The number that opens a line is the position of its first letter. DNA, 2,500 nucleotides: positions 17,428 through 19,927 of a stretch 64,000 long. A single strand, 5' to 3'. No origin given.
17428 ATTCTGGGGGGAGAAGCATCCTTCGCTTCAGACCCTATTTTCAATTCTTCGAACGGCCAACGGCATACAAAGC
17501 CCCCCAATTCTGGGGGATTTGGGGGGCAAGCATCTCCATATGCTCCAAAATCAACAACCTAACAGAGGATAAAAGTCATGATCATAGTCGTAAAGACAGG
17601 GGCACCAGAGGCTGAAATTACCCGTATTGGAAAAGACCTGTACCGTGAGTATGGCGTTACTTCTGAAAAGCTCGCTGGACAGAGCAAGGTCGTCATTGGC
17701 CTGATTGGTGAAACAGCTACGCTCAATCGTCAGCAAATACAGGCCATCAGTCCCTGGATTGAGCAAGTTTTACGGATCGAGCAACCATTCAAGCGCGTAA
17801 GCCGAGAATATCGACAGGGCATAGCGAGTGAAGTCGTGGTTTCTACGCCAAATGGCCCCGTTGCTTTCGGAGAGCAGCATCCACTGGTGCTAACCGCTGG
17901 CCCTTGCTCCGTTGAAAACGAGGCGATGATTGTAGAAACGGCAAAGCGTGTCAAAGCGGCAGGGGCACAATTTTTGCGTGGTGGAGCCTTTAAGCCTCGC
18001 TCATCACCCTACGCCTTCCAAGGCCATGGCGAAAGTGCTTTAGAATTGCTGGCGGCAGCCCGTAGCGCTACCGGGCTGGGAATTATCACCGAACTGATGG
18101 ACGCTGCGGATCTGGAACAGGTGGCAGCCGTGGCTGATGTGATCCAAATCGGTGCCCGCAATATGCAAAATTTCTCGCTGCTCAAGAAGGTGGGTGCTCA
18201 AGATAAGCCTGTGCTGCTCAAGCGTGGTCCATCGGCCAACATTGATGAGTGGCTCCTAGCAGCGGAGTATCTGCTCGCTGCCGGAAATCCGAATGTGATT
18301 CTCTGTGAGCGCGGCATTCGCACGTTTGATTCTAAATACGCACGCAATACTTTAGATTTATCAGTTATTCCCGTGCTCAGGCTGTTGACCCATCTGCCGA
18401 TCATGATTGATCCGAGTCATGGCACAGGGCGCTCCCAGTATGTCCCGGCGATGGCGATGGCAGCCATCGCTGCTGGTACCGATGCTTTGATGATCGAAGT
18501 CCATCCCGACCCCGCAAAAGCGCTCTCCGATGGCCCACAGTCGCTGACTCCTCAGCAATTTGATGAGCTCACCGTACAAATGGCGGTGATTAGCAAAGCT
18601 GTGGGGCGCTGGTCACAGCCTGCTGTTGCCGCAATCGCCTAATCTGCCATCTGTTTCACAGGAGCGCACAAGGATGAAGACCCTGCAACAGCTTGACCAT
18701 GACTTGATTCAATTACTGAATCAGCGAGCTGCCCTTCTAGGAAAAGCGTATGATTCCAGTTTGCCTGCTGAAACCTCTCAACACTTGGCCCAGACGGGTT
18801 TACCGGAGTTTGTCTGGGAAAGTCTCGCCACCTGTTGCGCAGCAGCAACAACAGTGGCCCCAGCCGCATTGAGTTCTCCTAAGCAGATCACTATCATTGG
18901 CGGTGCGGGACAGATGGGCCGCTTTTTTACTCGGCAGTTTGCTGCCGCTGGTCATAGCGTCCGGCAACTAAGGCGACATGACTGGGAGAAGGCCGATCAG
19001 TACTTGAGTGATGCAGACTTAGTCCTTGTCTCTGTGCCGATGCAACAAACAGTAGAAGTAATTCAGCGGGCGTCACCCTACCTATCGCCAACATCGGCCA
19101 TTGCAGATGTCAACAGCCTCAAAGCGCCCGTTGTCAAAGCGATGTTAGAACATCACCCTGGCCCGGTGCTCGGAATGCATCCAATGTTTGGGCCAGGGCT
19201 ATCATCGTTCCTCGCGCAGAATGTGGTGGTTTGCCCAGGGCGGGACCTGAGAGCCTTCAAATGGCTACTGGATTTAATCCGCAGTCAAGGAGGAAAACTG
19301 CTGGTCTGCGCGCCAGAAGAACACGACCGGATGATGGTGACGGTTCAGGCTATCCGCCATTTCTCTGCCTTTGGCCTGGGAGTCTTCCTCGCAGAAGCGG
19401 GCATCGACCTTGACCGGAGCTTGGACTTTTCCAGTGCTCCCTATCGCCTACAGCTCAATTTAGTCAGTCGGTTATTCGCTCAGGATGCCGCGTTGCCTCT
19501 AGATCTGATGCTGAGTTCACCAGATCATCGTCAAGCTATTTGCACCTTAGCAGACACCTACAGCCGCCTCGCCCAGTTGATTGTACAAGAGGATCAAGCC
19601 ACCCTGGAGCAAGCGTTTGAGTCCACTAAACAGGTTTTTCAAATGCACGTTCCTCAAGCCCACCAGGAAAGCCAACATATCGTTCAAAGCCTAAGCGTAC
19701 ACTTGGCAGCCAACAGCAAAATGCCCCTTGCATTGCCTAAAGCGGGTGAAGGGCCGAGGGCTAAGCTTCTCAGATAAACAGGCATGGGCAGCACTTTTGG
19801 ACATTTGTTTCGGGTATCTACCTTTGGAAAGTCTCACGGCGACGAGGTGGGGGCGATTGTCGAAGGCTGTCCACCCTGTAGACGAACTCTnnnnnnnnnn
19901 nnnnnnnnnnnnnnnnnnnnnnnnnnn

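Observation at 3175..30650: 27-kb contiguous scytonemin supercluster: scy genes, a divergent trp/aro/tyr supply operon, a dedicated two-component system and ebo genes side by side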

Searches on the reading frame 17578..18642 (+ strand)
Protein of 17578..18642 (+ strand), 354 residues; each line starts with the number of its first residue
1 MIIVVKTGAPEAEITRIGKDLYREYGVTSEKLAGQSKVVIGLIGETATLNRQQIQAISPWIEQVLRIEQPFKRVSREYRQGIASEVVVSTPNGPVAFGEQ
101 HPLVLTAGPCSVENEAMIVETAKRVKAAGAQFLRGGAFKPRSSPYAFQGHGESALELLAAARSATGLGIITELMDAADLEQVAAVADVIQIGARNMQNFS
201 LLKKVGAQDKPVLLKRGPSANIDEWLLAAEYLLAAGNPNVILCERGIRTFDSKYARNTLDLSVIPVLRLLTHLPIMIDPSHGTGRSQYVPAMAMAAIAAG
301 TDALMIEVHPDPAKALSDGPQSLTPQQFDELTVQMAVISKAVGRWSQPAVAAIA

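Call 3: search_protein_families(library=ncbifam, proteins=[window:17578-18642:+], max_evalue=0.00001)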
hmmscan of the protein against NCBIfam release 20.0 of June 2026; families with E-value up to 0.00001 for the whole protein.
window:17578-18642:+ (354 aa): 8 families
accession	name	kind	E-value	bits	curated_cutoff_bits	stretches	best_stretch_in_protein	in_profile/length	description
NF009933.0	PRK13396.1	subfamily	4.2e-201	667.4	486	1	1-352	1-351/352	3-deoxy-7-phosphoheptulonate synthase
NF006421.0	PRK08673.1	subfamily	2e-132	441.5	335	1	1-345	1-336/338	3-deoxy-7-phosphoheptulonate synthase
TIGR01361.1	DAHP_synth_Bsub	equivalog_domain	1.4e-113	378.6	267.75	1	85-336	11-258/260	3-deoxy-7-phosphoheptulonate synthase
NF041229.1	BagF_FevY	exception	5.9e-94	315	700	1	34-339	29-326/340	phospho-2-dehydro-3-deoxyheptonate aldolase BagF/FevY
NF009239.0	PRK12595.1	equivalog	2.9e-93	312.7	279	1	95-338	112-353/360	bifunctional 3-deoxy-7-phosphoheptulonate synthase/chorismate mutase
NF003543.0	PRK05198.1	equivalog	5.1e-36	124.1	242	1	94-342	9-271/273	3-deoxy-8-phosphooctulonate synthase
TIGR01362.1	KDO8P_synth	equivalog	2.8e-34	118.5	314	1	102-341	2-255/258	3-deoxy-8-phosphooctulonate synthase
NF009109.0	PRK12457.1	equivalog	2.8e-21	76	457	1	95-344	9-274/281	3-deoxy-8-phosphooctulonate synthase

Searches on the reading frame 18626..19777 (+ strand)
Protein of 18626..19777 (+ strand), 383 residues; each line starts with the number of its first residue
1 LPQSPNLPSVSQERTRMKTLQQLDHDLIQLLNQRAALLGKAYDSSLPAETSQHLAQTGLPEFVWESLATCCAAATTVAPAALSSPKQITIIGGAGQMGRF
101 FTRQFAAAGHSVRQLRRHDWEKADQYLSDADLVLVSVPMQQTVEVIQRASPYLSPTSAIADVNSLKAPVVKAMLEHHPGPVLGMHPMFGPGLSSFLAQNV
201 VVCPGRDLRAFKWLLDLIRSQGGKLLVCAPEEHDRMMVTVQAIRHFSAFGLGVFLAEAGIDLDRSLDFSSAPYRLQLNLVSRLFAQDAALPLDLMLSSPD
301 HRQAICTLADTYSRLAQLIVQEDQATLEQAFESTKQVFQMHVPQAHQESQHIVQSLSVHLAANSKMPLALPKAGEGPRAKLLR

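Call 4: search_protein_families(library=ncbifam, proteins=[window:18626-19777:+], max_evalue=0.00001)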
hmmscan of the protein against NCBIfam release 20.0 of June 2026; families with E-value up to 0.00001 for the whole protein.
window:18626-19777:+ (383 aa): 14 families
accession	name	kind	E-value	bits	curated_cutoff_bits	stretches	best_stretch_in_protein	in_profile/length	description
NF008400.0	PRK11199.1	equivalog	4.4e-81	272.7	273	1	84-356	97-368/374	bifunctional chorismate mutase/prephenate dehydrogenase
NF006409.0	PRK08655.1-3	equivalog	8.1e-38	130.6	310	1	87-340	2-269/290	prephenate dehydrogenase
NF006411.0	PRK08655.1-5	equivalog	3e-34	118.6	464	1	87-354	4-286/443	prephenate dehydrogenase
NF006408.0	PRK08655.1-2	equivalog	1.3e-33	116.4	422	1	121-339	56-277/441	prephenate dehydrogenase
NF006410.0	PRK08655.1-4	equivalog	8.5e-31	107.2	498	1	87-356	6-294/446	prephenate dehydrogenase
NF006407.0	PRK08655.1-1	equivalog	8.2e-28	97.4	834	1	129-328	58-261/439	prephenate dehydrogenase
NF006457.0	PRK08818.1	equivalog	8.8e-20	71.1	411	1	86-343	5-275/373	prephenate dehydrogenase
NF005694.0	PRK07502.1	equivalog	2.1e-13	50.2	409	1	119-348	56-294/310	prephenate/arogenate dehydrogenase family protein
NF005650.0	PRK07417.1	equivalog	2.2e-13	50.1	290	1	124-247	53-182/281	prephenate/arogenate dehydrogenase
NF011381.1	PRK14806.1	equivalog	7.3e-10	37.7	902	1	122-337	56-280/733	bifunctional prephenate dehydrogenase/3-phosphoshikimate 1-carboxyvinyltransferase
NF006307.0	PRK08507.1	equivalog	1.3e-09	37.7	295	1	127-256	56-194/275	prephenate dehydrogenase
NF005107.0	PRK06545.1-5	equivalog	5.4e-08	32.2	414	1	124-337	57-280/367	prephenate dehydrogenase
NF005105.0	PRK06545.1-3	equivalog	3.5e-06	26.1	524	0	124-339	57-283/367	prephenate dehydrogenase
NF005032.0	PRK06444.1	equivalog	4.6e-06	26.4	293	1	89-242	4-133/197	prephenate dehydrogenase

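Call 77: search_protein_families(library=pfam, proteins=[window:18626-19777:+], max_evalue=0.001)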
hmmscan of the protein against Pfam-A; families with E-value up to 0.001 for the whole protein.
window:18626-19777:+ (383 aa): 5 families
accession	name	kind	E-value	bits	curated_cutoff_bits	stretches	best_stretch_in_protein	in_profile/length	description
PF02153.23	PDH_N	-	2.6e-14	53.4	26.5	1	125-225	41-152/154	Prephenate dehydrogenase, nucleotide-binding domain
PF20463.3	PDH_C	-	3e-07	31.1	22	1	230-331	2-100/102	Prephenate dehydrogenase, dimerization domain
PF05368.20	NmrA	-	2.4e-06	27.8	27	1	86-148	3-65/298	NmrA-like family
PF02558.23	ApbA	-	9.9e-05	22.4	22.2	0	126-159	63-96/150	Ketopantoate reductase PanE/ApbA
PF03807.23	F420_oxidored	-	0.00013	22.9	21.6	0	87-147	1-77/94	NADP oxidoreductase coenzyme F420-dependent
